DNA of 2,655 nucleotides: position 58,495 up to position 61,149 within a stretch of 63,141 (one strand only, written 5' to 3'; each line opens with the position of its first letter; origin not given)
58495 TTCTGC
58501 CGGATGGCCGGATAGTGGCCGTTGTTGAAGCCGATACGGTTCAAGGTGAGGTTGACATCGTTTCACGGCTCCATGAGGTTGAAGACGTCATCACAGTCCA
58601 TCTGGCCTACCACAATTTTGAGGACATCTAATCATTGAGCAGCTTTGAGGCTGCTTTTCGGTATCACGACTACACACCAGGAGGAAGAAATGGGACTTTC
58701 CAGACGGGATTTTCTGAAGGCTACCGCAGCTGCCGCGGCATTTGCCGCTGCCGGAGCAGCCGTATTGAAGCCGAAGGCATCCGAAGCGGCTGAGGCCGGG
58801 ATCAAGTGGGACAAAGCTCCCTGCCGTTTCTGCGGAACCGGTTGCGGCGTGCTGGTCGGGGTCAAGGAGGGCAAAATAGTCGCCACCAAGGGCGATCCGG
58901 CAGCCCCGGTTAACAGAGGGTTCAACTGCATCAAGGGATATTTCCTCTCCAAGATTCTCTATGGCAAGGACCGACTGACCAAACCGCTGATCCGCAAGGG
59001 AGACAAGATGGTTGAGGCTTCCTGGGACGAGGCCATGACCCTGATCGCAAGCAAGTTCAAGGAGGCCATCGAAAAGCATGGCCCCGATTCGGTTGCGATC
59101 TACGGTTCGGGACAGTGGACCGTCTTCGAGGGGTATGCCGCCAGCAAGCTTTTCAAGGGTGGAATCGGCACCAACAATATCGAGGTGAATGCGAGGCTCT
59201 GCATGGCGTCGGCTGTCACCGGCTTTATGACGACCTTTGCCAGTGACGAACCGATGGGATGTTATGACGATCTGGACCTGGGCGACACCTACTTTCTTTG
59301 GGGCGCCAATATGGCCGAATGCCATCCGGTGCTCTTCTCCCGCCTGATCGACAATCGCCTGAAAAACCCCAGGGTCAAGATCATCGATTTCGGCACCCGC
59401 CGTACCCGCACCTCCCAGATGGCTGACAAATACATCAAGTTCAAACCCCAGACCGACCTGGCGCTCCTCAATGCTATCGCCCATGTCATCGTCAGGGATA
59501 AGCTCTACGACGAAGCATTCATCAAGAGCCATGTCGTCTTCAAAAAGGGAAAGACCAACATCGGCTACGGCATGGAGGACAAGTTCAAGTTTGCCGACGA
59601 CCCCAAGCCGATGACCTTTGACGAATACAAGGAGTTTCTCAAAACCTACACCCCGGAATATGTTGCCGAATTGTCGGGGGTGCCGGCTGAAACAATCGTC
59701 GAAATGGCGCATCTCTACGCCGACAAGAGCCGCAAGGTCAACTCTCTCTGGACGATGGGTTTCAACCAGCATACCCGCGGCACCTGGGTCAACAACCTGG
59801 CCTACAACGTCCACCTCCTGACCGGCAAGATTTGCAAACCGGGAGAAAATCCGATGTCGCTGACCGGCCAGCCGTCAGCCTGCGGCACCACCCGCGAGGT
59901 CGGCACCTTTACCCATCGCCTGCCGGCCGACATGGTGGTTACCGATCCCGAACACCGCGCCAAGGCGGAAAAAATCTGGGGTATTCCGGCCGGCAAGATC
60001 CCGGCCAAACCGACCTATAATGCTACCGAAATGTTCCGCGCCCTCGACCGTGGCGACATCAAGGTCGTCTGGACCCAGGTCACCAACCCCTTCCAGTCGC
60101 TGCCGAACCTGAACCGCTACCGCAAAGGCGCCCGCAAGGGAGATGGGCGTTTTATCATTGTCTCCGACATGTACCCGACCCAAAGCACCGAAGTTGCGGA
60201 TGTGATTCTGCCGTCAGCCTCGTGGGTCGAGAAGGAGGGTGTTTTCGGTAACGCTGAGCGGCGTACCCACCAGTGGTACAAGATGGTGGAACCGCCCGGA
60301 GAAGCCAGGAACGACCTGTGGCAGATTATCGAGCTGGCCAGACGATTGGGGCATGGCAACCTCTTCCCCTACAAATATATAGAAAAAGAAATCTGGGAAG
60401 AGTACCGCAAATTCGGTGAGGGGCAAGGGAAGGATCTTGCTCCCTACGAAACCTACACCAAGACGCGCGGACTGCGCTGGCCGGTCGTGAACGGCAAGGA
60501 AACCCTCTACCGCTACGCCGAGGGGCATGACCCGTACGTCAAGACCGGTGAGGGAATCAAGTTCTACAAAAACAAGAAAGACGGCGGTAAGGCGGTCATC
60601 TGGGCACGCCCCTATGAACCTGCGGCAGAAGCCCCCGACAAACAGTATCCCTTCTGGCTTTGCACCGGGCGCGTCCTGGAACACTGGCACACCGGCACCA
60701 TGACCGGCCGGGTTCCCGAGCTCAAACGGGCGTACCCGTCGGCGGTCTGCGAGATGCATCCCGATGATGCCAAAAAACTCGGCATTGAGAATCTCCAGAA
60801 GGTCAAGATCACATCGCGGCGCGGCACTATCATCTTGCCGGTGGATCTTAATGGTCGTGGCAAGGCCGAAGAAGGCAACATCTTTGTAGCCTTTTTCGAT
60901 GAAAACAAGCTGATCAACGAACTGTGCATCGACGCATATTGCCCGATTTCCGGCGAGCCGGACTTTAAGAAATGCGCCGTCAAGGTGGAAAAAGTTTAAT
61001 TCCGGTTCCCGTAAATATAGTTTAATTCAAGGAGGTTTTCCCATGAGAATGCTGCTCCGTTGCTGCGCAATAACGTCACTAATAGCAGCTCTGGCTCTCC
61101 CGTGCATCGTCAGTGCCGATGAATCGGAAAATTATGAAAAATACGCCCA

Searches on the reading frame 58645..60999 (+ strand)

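Call 67: search_protein_families(library=pfam, proteins=[window:58645-60999:+], max_evalue=0.00001)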
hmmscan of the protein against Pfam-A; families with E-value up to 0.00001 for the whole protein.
window:58645-60999:+ (784 aa): 3 families
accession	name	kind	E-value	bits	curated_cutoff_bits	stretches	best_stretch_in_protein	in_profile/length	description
PF00384.28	Molybdopterin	-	5.1e-75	253.1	24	1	110-566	1-352/353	Molybdopterin oxidoreductase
PF01568.27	Molydop_binding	-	4e-25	88.4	26.8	1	670-778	1-110/110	Molydopterin dinucleotide binding domain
PF04879.21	Molybdop_Fe4S4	-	3.4e-20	72.2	22.7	1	54-106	2-54/55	Molybdopterin oxidoreductase Fe4S4 domain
